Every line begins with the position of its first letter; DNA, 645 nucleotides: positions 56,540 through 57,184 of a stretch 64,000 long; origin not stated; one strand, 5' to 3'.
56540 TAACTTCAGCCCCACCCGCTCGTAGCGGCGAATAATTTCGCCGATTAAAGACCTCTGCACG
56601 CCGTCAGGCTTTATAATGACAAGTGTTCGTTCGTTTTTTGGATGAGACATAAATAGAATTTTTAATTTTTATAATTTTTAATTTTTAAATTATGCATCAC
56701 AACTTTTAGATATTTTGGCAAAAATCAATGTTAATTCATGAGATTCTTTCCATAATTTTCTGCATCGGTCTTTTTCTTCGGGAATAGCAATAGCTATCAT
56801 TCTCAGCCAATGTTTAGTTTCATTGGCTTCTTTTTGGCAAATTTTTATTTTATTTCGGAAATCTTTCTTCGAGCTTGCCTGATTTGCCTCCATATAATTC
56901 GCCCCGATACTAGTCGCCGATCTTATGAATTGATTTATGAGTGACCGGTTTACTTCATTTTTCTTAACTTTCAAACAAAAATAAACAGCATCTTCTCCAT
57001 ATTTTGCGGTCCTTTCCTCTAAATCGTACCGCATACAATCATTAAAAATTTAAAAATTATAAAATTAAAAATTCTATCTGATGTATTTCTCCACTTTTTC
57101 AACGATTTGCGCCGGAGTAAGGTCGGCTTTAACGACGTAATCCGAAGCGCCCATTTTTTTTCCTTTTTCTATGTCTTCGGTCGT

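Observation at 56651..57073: Four-helix-bundle (23S IVS-type) gene carried as the loop of an AT-rich palindromic element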

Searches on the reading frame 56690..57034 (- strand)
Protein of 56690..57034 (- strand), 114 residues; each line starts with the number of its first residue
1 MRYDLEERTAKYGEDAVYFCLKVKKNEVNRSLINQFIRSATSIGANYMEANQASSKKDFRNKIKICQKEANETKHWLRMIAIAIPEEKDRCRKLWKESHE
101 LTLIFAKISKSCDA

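Call 12: search_protein_families(library=pfam, proteins=[window:56690-57034:-], max_evalue=0.01)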
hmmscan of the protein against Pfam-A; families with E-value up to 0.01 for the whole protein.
window:56690-57034:- (114 aa): 1 family
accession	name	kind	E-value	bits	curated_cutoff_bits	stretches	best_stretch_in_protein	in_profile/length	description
PF05635.17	23S_rRNA_IVP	-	4.9e-15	56.1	33.8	1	17-80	16-79/106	23S rRNA-intervening sequence protein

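Call 13: search_protein_families(library=ncbifam, proteins=[window:56690-57034:-], max_evalue=0.001)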
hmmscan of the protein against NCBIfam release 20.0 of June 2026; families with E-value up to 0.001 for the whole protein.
window:56690-57034:- (114 aa): 2 families
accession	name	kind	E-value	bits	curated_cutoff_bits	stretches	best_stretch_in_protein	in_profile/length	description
TIGR02436.1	TIGR02436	subfamily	7.7e-20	71.1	24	1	10-111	6-107/109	four helix bundle protein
NF008912.0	PRK12275.1-6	subfamily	0.00015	21.7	124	1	25-111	24-110/117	hypothetical protein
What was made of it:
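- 56690..57034 (-): 114-aa four-helix-bundle gene (PF05635 / TIGR02436, S23p/IVP family), the cargo at the tip of the hairpin. Calls 12 and 13.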

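Call 14: find_encoding_contigs(protein=window:56693-57034:-, flank=10000, max_places=10)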
Protein window:56693-57034:- (114 aa): 3 contigs read that carry it; 2 places shown.
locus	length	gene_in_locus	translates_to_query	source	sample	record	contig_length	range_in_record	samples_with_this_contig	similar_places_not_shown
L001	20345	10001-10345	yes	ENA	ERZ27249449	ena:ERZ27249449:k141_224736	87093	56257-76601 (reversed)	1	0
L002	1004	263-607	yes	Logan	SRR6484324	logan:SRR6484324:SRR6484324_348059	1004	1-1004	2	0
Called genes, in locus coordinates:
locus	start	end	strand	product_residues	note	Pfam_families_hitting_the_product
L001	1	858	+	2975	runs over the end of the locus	PF07953:Toxin_R_bind_N (weak), PF02210:Laminin_G_2 (faint), PF13385:Laminin_G_3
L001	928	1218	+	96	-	PF00753:Lactamase_B (weak)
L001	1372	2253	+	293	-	PF18144:SMODS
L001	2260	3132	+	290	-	PF18159:S_4TM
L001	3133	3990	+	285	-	PF00753:Lactamase_B, PF12706:Lactamase_B_2 (weak)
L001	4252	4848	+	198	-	-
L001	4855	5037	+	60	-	-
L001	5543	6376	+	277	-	-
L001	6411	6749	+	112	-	-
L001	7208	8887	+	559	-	PF00239:Resolvase, PF07508:Recombinase, PF13408:Zn_ribbon_recom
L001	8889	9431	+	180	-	-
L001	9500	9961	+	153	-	PF00072:Response_reg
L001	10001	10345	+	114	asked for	PF05635:23S_rRNA_IVP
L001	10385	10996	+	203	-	PF00334:NDK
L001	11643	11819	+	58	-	-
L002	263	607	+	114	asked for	PF05635:23S_rRNA_IVP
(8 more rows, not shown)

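Call 22: find_related_loci(query=window:56693-57034:-, collection=metagenome_contigs, flank=3000)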
Query window:56693-57034:- (114 aa) in metagenome_contigs; peptide patterns used: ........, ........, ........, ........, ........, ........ (x = any residue, [..] = any of these).
509 stretches matched a pattern; 207 encode a relative of the query (tblastn E <= 1e-3); the best 80 are kept; 80 distinct loci.
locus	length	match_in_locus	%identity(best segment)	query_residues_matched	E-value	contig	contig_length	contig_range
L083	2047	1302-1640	75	1-113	3e-59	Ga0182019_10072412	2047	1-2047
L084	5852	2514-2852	75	1-113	3e-58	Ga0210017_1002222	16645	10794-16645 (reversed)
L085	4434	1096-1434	75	1-113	3e-58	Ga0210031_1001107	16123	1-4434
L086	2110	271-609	75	1-113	1e-58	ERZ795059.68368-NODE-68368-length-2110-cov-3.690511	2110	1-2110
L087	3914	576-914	75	1-113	5e-58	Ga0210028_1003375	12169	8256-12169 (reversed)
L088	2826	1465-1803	75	1-113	6e-58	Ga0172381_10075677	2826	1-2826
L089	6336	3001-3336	74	1-112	2e-57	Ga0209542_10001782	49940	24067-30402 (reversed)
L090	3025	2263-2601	75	1-113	6e-57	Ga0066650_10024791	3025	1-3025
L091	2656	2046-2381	72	1-112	7e-57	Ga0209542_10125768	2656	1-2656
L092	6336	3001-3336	72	1-112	1e-56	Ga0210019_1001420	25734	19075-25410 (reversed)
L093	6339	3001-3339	75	1-113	8e-57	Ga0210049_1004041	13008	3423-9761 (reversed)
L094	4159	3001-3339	75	1-113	8e-57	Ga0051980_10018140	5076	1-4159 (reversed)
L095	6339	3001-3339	75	1-113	8e-57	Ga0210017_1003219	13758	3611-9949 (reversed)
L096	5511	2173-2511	75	1-113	8e-57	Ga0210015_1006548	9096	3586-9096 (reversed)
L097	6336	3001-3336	72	1-112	1e-56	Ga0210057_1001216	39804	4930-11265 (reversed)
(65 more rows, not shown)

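Call 40: search_solved_structures(query=window:56693-57034:-, max_evalue=0.01)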
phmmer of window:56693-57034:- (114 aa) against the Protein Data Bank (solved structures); distinct sequences matched with E-value up to 0.01: 1.
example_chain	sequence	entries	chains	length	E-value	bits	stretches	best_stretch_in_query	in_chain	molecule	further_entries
2rld_A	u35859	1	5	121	2.9e-13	53.1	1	25-108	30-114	Uncharacterized protein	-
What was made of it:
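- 56690..57034 (-): PDB 2rld by sequence, E=2.9e-13 (call 40).
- On PF05635 / TIGR02436 four-helix-bundle (S23p, 23S rRNA IVS protein) family: Sequence match to 2rld, E=2.9e-13 (call 40).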

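Call 55: search_dna_similar(query=window:56693-57034:-, collection=plasmids, mode=protein, max_evalue=0.001, max_rows=40, rows=spread)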
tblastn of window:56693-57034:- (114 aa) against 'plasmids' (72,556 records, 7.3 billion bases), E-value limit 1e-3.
Records with a match: 30; places in all: 38; records where one place covers at least 80% of the query: 15.
Best place of each record, by identity: <60% 30.
By first word of the organism name: Nostoc 15; Planktothrix 3; Candidatus 2; Bernardetia 1; Anabaena 1; Aulosira 1; Dolichospermum 1; Pseudanabaena 1; Chondrinema 1; Treponema 1; and 3 more.
By predicted mobility (MOB-suite, as given by PLSDB): non-mobilizable 17; conjugative 8; mobilizable 5.
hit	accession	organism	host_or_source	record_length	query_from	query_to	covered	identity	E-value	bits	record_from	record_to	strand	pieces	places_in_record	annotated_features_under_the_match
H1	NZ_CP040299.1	Nostoc sp. TCL26-01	Leiosporoceros dussii,pure culture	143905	1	108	95%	41.3%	1e-15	78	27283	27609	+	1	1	four helix bundle protein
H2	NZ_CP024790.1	Nostoc flagelliforme CCNUN1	cell culture,desert soil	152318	4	108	92%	42.1%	8e-14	73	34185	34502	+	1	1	four helix bundle protein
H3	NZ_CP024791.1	Nostoc flagelliforme CCNUN1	cell culture,desert soil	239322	4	108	92%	42.1%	8e-14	73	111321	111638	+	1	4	four helix bundle protein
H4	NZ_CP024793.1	Nostoc flagelliforme CCNUN1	cell culture,desert soil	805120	4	108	92%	42.1%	8e-14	73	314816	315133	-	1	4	four helix bundle protein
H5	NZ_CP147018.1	Bernardetia sp. Wsw4-3y2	Red alga,Red algae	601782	1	114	100%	36.8%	1e-12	70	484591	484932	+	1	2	four helix bundle protein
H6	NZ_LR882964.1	Planktothrix agardhii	-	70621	7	112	93%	38.9%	1e-12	69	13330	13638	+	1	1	four helix bundle protein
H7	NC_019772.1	Anabaena cylindrica PCC 7122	water, most likely pond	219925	1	108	95%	37.6%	6e-12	67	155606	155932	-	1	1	four helix bundle protein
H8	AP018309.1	Aulosira laxa NIES-50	-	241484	5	108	91%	39.0%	5e-13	71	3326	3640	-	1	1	hypothetical protein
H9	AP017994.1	Planktothrix agardhii NIES-204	-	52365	7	108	89%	39.0%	1e-12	69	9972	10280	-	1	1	hypothetical protein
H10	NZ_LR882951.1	Planktothrix agardhii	-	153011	7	108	89%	39.0%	1e-12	69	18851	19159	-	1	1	four helix bundle protein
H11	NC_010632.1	Nostoc punctiforme PCC 73102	-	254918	2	106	92%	36.8%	5e-10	62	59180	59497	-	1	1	four helix bundle protein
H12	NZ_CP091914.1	Nostoc sp. UHCC 0870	cell culture,Brackish water, ...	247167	24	108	75%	44.7%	2e-10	63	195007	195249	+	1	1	four helix bundle protein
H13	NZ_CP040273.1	Nostoc sp. C052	Blasia pusilla,pure culture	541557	20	110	80%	39.6%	6e-11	64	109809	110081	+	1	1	four helix bundle protein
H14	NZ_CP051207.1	Dolichospermum flos-aquae CCAP 1403/13F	cell culture,freshwater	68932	20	110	80%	37.4%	9e-10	61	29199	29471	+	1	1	four helix bundle protein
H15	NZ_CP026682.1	Nostoc sp. 'Peltigera membranacea cyanobiont' N6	Lichen thallus,Peltigera membranacea ...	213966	24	106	73%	41.0%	7e-10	62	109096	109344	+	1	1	four helix bundle protein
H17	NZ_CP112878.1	Pseudanabaena galeata CCNP1313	-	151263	1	110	96%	30.9%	9e-9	58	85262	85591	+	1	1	four helix bundle protein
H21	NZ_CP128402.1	Candidatus Chlorohelix allophototropha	Single colony of Candidatus Chlorohelix ...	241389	4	101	86%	32.7%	8e-7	53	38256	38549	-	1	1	four helix bundle protein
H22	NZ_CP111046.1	Chondrinema litorale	Seaweed,red alga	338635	35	110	67%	42.1%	6e-9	59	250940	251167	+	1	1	four helix bundle protein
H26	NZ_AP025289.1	Treponema saccharophilum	-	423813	32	112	71%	35.8%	4e-7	54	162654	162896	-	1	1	four helix bundle protein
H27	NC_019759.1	Gloeocapsa sp. PCC 7428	-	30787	8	108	89%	27.5%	3e-4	45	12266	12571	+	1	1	four helix bundle protein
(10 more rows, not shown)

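Call 56: get_annotated_region(hit=H1, flank=1500)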
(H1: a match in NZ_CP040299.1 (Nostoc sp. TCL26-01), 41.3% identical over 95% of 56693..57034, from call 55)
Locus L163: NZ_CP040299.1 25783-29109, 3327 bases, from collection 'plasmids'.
description: Nostoc sp. TCL26-01 plasmid pTCL26-01_B, complete sequence
organism: Nostoc sp. TCL26-01 (NCBI taxid 2576904)
taxonomy: Bacteria; Cyanobacteriota; Cyanophyceae; Nostocales; Nostocaceae; Nostoc; Nostoc sp. TCL26-01
host: -; source: Leiosporoceros dussii,pure culture; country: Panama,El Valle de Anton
typing (MOB-suite, as given by PLSDB): mobilizable; relaxase MOBV
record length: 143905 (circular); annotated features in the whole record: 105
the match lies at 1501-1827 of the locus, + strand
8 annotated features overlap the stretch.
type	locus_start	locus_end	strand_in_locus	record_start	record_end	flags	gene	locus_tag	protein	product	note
CDS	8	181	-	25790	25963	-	-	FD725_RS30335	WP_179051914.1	hypothetical protein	-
CDS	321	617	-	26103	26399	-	-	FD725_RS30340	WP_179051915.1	hypothetical protein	-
CDS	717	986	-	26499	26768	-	-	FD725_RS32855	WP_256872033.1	hypothetical protein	-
CDS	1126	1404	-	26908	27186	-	cas2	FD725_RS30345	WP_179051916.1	CRISPR-associated endonuclease Cas2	GO:0043571 - maintenance of CRISPR repeat elements [Evidence IEA]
CDS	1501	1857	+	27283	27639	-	-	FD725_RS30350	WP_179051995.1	four helix bundle protein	-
CDS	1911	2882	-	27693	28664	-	cas1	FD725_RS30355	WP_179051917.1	CRISPR-associated endonuclease Cas1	GO:0043571 - maintenance of CRISPR repeat elements [Evidence IEA]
CDS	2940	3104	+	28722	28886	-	-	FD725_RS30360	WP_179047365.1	hypothetical protein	-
CDS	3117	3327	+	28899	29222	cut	-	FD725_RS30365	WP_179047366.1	helix-turn-helix domain-containing protein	-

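Call 57: get_annotated_region(hit=H5, flank=1500)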
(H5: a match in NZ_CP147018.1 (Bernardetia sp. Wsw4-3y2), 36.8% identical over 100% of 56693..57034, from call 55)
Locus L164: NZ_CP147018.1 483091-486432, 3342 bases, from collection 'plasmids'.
description: Bernardetia sp. Wsw4-3y2 plasmid plasmd1, complete sequence
organism: Bernardetia sp. Wsw4-3y2 (NCBI taxid 3127471)
taxonomy: Bacteria; Bacteroidota; Cytophagia; Cytophagales; Bernardetiaceae; Bernardetia; Bernardetia sp. Wsw4-3y2
host: -; source: Red alga,Red algae; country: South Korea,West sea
typing (MOB-suite, as given by PLSDB): non-mobilizable
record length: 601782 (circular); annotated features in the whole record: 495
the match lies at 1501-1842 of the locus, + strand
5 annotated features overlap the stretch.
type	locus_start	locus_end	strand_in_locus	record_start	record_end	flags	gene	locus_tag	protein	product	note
CDS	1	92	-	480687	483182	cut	-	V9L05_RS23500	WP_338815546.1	TonB-dependent receptor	-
CDS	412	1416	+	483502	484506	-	-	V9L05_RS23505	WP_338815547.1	beta-ketoacyl-ACP synthase III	GO:0006633 - fatty acid biosynthetic process [Evidence IEA]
CDS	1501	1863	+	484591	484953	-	-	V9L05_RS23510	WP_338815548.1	four helix bundle protein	-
CDS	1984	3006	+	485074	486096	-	-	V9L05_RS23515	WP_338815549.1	M20/M25/M40 family metallo-hydrolase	-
CDS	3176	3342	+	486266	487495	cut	-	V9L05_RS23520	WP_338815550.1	AAA family ATPase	-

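Call 58: get_annotated_region(hit=H6, flank=1500)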
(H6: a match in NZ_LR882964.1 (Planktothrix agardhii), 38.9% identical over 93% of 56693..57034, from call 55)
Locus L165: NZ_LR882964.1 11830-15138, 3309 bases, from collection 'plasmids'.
description: Planktothrix agardhii strain No.66 plasmid p1
organism: Planktothrix agardhii (NCBI taxid 1160)
taxonomy: Bacteria; Cyanobacteriota; Cyanophyceae; Oscillatoriales; Microcoleaceae; Planktothrix; Planktothrix agardhii
host: -; source: -; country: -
typing (MOB-suite, as given by PLSDB): non-mobilizable
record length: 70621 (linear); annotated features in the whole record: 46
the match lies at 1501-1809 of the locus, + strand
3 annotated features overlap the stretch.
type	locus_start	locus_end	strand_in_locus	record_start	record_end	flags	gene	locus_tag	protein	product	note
CDS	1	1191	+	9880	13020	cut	drmD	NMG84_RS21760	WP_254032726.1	DISARM system SNF2-like helicase DrmD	-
CDS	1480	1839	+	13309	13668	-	-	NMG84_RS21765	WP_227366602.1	four helix bundle protein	-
CDS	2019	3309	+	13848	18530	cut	-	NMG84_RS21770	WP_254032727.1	type IIL restriction-modification enzyme MmeI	-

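Call 59: get_annotated_region(hit=H7, flank=1500)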
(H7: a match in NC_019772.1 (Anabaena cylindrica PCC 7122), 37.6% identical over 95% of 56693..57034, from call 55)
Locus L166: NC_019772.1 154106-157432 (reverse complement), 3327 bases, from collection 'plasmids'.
description: Anabaena cylindrica PCC 7122 plasmid pANACY.01, complete sequence
organism: Anabaena cylindrica PCC 7122 (NCBI taxid 272123)
taxonomy: Bacteria; Cyanobacteriota; Cyanophyceae; Nostocales; Nostocaceae; Anabaena; Anabaena cylindrica; Anabaena cylindrica PCC 7122
host: -; source: water, most likely pond; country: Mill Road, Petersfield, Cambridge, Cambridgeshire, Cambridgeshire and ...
typing (MOB-suite, as given by PLSDB): conjugative; replicon rep_cluster_345; relaxase MOBP; mating-pair formation MPF_T
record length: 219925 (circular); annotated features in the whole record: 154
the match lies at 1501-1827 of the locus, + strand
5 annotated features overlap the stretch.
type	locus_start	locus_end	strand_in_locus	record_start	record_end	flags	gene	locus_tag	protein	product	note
CDS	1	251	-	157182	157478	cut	-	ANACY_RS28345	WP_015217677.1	hypothetical protein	-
CDS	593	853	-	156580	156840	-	-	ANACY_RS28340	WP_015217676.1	hypothetical protein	-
CDS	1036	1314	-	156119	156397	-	cas2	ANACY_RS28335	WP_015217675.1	CRISPR-associated endonuclease Cas2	GO:0043571 - maintenance of CRISPR repeat elements [Evidence IEA]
CDS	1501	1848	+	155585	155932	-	-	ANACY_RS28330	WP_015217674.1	four helix bundle protein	-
CDS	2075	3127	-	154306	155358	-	cas1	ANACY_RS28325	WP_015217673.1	CRISPR-associated endonuclease Cas1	GO:0043571 - maintenance of CRISPR repeat elements [Evidence IEA]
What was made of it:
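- In two cyanobacterial plasmids the gene is antisense to its neighbours (calls 56, 59), so read-through expression is not universal.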

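Call 62: get_annotated_region(hit=H2, flank=1000)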
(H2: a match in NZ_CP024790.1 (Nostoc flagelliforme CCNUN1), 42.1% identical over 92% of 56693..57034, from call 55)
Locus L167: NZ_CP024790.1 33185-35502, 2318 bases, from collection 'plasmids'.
description: Nostoc flagelliforme CCNUN1 plasmid pNFSY05, complete sequence
organism: Nostoc flagelliforme CCNUN1 (NCBI taxid 2038116)
taxonomy: Bacteria; Cyanobacteriota; Cyanophyceae; Nostocales; Nostocaceae; Nostoc; Nostoc flagelliforme; Nostoc flagelliforme CCNUN1
host: -; source: cell culture,desert soil; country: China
typing (MOB-suite, as given by PLSDB): non-mobilizable; replicon rep_cluster_317
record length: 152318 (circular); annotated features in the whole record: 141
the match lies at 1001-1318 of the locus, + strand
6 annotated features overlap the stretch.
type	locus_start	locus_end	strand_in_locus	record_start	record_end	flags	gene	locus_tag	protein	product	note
CDS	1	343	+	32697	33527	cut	-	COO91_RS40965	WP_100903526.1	hypothetical protein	-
CDS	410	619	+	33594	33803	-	-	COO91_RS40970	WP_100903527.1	hypothetical protein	-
CDS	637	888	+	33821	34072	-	-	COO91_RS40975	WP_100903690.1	hypothetical protein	-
CDS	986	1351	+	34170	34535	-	-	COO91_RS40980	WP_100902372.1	four helix bundle protein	-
CDS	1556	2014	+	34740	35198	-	-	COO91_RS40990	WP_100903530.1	DUF1392 domain-containing protein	-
CDS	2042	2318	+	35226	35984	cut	-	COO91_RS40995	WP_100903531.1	hypothetical protein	-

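Call 63: get_annotated_region(hit=H11, flank=1000)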
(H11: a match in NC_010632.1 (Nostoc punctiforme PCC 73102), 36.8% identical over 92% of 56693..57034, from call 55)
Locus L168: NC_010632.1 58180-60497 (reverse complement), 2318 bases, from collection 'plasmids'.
description: Nostoc punctiforme PCC 73102 plasmid pNPUN02, complete sequence
organism: Nostoc punctiforme PCC 73102 (NCBI taxid 63737)
taxonomy: Bacteria; Cyanobacteriota; Cyanophyceae; Nostocales; Nostocaceae; Nostoc; Nostoc punctiforme; Nostoc punctiforme PCC 73102
host: -; source: -; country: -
typing (MOB-suite, as given by PLSDB): conjugative; replicon rep_cluster_317; relaxase MOBV; mating-pair formation MPF_T
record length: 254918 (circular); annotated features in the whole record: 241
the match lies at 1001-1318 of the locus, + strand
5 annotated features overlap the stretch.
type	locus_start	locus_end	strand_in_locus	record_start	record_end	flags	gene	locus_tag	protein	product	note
CDS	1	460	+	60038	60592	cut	-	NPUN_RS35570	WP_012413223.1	hypothetical protein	-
CDS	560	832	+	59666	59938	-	-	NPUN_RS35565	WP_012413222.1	hypothetical protein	-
CDS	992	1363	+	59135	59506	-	-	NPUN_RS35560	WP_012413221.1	four helix bundle protein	-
CDS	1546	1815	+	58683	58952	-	-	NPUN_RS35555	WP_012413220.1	hypothetical protein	-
CDS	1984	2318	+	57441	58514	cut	-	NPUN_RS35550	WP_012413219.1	hypothetical protein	-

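Call 64: get_annotated_region(hit=H13, flank=1000)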
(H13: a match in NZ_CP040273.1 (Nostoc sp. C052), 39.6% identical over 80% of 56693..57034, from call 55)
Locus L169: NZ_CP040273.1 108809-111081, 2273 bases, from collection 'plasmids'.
description: Nostoc sp. C052 plasmid pC052_A, complete sequence
organism: Nostoc sp. C052 (NCBI taxid 2576902)
taxonomy: Bacteria; Cyanobacteriota; Cyanophyceae; Nostocales; Nostocaceae; Nostoc; Nostoc sp. C052
host: -; source: Blasia pusilla,pure culture; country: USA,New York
typing (MOB-suite, as given by PLSDB): conjugative; relaxase MOBV; mating-pair formation MPF_T
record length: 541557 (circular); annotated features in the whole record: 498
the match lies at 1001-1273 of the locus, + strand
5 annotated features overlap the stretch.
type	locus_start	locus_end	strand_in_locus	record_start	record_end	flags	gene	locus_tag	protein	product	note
CDS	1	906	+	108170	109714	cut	-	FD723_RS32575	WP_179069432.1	hypothetical protein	-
CDS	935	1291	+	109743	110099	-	-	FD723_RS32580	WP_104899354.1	four helix bundle protein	-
CDS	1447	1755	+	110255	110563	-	-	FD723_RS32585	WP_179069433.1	hypothetical protein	-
CDS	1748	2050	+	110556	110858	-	-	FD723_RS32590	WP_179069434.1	hypothetical protein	-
CDS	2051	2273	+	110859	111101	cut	-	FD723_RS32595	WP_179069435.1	hypothetical protein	-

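Call 65: get_annotated_region(hit=H17, flank=1000)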
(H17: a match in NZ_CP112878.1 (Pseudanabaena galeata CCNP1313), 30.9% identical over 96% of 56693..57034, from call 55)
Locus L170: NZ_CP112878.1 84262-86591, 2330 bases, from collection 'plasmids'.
description: Pseudanabaena galeata CCNP1313 plasmid pPg_04, complete sequence
organism: Pseudanabaena galeata CCNP1313 (NCBI taxid 2602720)
taxonomy: Bacteria; Cyanobacteriota; Cyanophyceae; Pseudanabaenales; Pseudanabaenaceae; Pseudanabaena; Pseudanabaena galeata; Pseudanabaena galeata CCNP1313
host: -; source: -; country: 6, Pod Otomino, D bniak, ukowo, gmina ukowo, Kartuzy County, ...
typing (MOB-suite, as given by PLSDB): mobilizable; relaxase MOBP
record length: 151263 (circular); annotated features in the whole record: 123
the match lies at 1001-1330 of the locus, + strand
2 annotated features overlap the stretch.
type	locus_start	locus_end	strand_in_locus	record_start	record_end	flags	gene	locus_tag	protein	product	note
CDS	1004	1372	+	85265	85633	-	-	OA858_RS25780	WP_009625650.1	four helix bundle protein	-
CDS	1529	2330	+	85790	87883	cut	cas1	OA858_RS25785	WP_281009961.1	CRISPR-associated endonuclease Cas1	GO:0043571 - maintenance of CRISPR repeat elements [Evidence IEA]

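Call 66: get_annotated_region(hit=H21, flank=1000)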
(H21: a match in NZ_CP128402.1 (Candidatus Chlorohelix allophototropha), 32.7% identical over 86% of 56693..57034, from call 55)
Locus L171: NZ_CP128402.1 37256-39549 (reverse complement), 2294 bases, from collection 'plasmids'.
description: Candidatus Chlorohelix allophototropha isolate L227-S17 plasmid unnamed2, complete sequence
organism: Candidatus Chlorohelix allophototropha (NCBI taxid 3003348)
taxonomy: Bacteria; Chloroflexota; Chloroflexia; Candidatus Chloroheliales; Candidatus Chloroheliaceae; Candidatus Chlorohelix; Candidatus Chlorohelix allophototropha
host: -; source: Single colony of Candidatus Chlorohelix allophototropha from a non-axenic enrichment (subculture 19.9); ...; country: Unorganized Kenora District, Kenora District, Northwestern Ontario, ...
typing (MOB-suite, as given by PLSDB): non-mobilizable
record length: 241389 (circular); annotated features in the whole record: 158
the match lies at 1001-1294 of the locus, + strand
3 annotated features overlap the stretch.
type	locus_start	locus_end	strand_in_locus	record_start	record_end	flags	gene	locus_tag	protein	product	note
CDS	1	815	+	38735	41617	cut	-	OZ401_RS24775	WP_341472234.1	DUF1156 domain-containing protein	-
CDS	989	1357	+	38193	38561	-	-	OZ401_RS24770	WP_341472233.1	four helix bundle protein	-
CDS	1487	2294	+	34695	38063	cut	-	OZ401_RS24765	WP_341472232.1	Swt1 family HEPN domain-containing protein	-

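Call 67: get_annotated_region(hit=H26, flank=1000)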
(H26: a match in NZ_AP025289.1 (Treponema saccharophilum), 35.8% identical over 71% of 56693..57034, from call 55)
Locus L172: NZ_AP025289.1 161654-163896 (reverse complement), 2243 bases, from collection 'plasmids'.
description: Treponema saccharophilum strain JCM 32279 plasmid pTS1, complete sequence
organism: Treponema saccharophilum (NCBI taxid 165)
taxonomy: Bacteria; Spirochaetota; Spirochaetia; Spirochaetales; Treponemataceae; Treponema; Treponema saccharophilum
host: -; source: -; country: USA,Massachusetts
typing (MOB-suite, as given by PLSDB): non-mobilizable
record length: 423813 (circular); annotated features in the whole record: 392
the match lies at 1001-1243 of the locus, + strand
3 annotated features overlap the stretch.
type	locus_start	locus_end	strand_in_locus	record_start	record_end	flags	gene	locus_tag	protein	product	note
CDS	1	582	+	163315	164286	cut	-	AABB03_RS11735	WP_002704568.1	DMT family transporter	GO:0055085 - transmembrane transport [Evidence IEA]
CDS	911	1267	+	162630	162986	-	-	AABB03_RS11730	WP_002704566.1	four helix bundle protein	-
CDS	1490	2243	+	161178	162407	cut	-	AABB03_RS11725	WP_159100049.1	DUF4832 domain-containing protein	-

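Call 68: get_annotated_region(hit=H27, flank=1000)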
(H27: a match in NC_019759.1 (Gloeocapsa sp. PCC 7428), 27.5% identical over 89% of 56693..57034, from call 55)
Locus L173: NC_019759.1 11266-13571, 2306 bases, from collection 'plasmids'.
description: Gloeocapsa sp. PCC 7428 plasmid pGLO7428.03, complete sequence
organism: Gloeocapsa sp. PCC 7428 (NCBI taxid 1173026)
taxonomy: Bacteria; Cyanobacteriota; Cyanophyceae; Chroococcales; Chroococcaceae; Gloeocapsa; Gloeocapsa sp. PCC 7428
host: -; source: -; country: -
typing (MOB-suite, as given by PLSDB): mobilizable; replicon rep_cluster_1726; relaxase MOBV
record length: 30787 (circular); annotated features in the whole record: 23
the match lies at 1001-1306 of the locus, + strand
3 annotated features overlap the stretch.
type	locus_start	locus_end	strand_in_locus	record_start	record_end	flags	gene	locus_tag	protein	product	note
CDS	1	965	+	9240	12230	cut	-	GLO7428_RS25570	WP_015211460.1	DUF1156 domain-containing protein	-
CDS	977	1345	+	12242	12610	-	-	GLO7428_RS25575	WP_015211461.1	four helix bundle protein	-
CDS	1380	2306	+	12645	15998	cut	-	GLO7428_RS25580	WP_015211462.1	Swt1 family HEPN domain-containing protein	-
